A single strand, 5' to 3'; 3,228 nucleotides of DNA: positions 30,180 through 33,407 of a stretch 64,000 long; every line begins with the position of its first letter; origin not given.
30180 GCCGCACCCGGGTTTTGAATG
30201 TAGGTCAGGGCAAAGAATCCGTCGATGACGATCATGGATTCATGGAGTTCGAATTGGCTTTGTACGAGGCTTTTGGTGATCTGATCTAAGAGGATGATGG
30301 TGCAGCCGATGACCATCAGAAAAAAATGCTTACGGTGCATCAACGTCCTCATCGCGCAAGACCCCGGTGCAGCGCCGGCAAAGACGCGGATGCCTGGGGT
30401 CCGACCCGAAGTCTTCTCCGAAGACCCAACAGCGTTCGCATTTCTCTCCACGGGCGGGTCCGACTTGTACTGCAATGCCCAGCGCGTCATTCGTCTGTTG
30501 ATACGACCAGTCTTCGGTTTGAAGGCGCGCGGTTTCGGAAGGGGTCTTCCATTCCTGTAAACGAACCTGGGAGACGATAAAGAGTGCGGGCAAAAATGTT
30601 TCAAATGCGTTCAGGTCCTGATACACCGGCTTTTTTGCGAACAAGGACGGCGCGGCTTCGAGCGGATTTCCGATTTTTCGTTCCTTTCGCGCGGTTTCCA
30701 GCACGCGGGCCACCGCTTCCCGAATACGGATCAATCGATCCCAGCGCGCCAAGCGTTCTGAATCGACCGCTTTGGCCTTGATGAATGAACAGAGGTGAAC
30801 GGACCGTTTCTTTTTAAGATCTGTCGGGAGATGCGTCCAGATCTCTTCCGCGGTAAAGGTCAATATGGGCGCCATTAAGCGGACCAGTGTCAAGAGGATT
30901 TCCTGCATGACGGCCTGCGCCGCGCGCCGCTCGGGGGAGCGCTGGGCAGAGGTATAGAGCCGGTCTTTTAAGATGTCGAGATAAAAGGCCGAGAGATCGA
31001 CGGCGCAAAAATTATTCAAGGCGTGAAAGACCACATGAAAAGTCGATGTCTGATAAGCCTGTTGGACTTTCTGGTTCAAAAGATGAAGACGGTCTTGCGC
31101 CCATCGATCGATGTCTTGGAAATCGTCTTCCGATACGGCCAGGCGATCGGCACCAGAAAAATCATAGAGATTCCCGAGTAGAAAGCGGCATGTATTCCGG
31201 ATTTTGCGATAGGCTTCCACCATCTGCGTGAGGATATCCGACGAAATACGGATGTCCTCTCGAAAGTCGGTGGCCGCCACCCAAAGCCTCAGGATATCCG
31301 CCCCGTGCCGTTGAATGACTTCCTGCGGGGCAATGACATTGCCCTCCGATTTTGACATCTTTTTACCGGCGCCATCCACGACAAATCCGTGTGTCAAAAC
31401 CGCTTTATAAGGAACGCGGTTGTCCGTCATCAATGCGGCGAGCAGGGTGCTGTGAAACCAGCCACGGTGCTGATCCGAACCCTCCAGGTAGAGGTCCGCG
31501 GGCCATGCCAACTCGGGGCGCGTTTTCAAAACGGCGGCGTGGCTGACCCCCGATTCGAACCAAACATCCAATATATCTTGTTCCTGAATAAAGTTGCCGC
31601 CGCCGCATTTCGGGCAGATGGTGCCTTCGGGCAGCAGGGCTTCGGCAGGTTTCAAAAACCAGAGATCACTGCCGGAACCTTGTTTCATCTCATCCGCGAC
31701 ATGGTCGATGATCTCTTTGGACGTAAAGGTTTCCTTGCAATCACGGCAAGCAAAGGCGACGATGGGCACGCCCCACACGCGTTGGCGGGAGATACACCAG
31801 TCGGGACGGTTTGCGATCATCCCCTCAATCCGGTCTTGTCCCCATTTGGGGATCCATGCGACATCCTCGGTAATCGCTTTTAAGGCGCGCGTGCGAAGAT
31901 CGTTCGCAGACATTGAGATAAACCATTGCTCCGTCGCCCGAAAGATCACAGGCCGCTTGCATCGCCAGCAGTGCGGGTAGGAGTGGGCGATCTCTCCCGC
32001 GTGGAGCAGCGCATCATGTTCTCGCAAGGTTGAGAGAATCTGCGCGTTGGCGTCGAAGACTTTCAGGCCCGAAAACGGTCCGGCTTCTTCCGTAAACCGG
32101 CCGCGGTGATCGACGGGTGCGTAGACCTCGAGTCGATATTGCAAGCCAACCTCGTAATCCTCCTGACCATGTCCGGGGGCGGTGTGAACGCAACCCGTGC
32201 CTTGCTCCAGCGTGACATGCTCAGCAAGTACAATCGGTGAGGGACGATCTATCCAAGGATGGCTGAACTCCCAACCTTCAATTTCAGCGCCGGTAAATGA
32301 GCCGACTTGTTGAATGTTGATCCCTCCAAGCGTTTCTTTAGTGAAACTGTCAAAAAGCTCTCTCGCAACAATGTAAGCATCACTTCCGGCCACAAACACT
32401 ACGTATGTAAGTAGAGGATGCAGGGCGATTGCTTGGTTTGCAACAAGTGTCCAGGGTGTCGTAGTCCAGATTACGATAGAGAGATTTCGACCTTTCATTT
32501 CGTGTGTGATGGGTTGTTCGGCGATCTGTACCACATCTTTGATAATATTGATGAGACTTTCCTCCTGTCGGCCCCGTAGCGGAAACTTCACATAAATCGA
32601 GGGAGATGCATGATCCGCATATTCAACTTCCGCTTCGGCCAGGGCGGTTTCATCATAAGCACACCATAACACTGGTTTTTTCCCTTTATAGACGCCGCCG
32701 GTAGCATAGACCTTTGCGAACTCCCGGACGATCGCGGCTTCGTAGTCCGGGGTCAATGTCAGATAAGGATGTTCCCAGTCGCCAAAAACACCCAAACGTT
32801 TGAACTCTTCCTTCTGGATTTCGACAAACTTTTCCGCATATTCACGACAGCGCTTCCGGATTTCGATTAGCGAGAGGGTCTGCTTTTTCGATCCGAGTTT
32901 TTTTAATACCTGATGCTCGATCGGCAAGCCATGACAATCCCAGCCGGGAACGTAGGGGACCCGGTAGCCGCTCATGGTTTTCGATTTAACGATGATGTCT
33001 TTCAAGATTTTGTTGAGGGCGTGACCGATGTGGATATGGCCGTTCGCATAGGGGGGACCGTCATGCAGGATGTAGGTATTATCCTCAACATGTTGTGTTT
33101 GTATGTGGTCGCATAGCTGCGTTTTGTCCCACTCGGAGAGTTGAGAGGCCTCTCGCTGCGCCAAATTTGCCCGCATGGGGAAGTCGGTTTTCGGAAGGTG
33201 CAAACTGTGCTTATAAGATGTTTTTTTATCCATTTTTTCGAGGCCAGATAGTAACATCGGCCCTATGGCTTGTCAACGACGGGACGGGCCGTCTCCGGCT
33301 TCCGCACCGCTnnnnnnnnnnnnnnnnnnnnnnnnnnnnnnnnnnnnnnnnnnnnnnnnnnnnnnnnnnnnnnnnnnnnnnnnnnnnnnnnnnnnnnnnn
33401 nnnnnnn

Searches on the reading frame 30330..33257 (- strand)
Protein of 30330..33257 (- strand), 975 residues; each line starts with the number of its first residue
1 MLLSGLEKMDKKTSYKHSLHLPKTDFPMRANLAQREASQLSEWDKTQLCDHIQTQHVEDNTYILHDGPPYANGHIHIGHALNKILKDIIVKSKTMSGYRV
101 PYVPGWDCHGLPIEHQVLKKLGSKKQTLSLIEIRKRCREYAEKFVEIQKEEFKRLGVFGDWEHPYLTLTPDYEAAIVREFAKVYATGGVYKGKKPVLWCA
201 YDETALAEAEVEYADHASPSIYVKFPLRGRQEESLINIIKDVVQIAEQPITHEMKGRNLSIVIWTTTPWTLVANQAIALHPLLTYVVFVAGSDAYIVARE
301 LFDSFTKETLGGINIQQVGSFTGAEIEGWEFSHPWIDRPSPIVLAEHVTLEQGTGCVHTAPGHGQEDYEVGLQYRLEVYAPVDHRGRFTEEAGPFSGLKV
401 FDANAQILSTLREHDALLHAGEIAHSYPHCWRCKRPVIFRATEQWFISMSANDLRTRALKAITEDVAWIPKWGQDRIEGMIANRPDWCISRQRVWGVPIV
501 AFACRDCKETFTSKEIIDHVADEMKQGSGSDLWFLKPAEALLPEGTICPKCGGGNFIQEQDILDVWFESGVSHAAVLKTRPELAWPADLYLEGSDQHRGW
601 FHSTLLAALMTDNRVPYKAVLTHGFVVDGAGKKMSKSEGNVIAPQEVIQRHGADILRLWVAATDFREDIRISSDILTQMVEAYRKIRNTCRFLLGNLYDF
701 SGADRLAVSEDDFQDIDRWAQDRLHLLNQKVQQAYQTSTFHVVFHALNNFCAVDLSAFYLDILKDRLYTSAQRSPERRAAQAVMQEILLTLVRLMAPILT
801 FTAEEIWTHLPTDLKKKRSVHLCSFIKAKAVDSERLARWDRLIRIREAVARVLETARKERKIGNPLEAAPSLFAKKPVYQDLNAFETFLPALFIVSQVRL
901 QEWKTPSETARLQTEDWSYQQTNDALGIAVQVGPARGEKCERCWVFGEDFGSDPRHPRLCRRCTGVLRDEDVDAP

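Call 49: find_homologous_proteins(query=window:30330-33257:-, max_evalue=1e-50)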
Query window:30330-33257:- (975 aa): 8000 proteins with E <= 1e-50 among 8000 candidates; the best 120 are listed.
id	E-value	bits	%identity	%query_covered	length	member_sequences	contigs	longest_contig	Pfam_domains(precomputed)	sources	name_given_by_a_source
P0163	0.0e+0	2277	100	99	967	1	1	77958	PF09334.18,PF01406.26,PF08264.20,PF13603.13,PF01921.25,PF00133.29,PF06827.21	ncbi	ncbi:MAG: isoleucine--tRNA ligase [Nitrospiria bacterium]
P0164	0.0e+0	1541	70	99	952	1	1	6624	PF09334.18,PF01406.26,PF08264.20,PF13603.13,PF01921.25,PF00133.29,PF06827.21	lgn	-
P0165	0.0e+0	1531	69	99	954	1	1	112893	PF09334.18,PF01406.26,PF08264.20,PF13603.13,PF01921.25,PF00133.29,PF06827.21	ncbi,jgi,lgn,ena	-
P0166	0.0e+0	1529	70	99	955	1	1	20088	PF09334.18,PF08264.20,PF13603.13,PF01921.25,PF00133.29,PF06827.21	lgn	-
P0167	0.0e+0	1513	69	99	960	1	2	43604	PF09334.18,PF01406.26,PF08264.20,PF13603.13,PF01921.25,PF00133.29,PF06827.21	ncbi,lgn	-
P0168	0.0e+0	1511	68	99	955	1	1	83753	PF09334.18,PF01406.26,PF08264.20,PF13603.13,PF01921.25,PF00133.29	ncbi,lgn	-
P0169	0.0e+0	1507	68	99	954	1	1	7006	PF09334.18,PF01406.26,PF08264.20,PF13603.13,PF01921.25,PF00133.29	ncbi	-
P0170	0.0e+0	1507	68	99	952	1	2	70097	PF09334.18,PF01406.26,PF08264.20,PF13603.13,PF01921.25,PF00133.29,PF06827.21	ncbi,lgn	-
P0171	0.0e+0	1507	68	99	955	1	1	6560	PF09334.18,PF01406.26,PF08264.20,PF13603.13,PF01921.25,PF00133.29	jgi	-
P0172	0.0e+0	1504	68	99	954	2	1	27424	PF09334.18,PF01406.26,PF08264.20,PF13603.13,PF01921.25,PF00133.29,PF06827.21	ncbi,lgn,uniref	ncbi:Isoleucyl-tRNA synthetase [hydrothermal vent metagenome]|uniref:isoleucine--tRNA ligase n=1 Tax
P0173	0.0e+0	1497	68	99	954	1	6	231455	PF09334.18,PF01406.26,PF08264.20,PF13603.13,PF01921.25,PF00133.29,PF06827.21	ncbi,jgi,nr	ncbi:isoleucine--tRNA ligase [Nitrospira defluvii]|nr:isoleucine--tRNA ligase [Nitrospira defluvii]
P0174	0.0e+0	1489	67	99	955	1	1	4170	PF09334.18,PF01406.26,PF08264.20,PF13603.13,PF01921.25,PF00133.29,PF06827.21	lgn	-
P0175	0.0e+0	1484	68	98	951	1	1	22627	PF09334.18,PF01406.26,PF08264.20,PF13603.13,PF01921.25,PF00133.29,PF06827.21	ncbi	-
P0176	0.0e+0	1472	67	99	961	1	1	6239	PF09334.18,PF01406.26,PF08264.20,PF13603.13,PF01921.25,PF00133.29,PF06827.21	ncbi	-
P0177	0.0e+0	1428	66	99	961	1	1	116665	PF09334.18,PF01406.26,PF08264.20,PF13603.13,PF01921.25,PF00133.29,PF06827.21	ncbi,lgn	-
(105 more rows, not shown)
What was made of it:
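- Manganitrophaceae (call 49).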
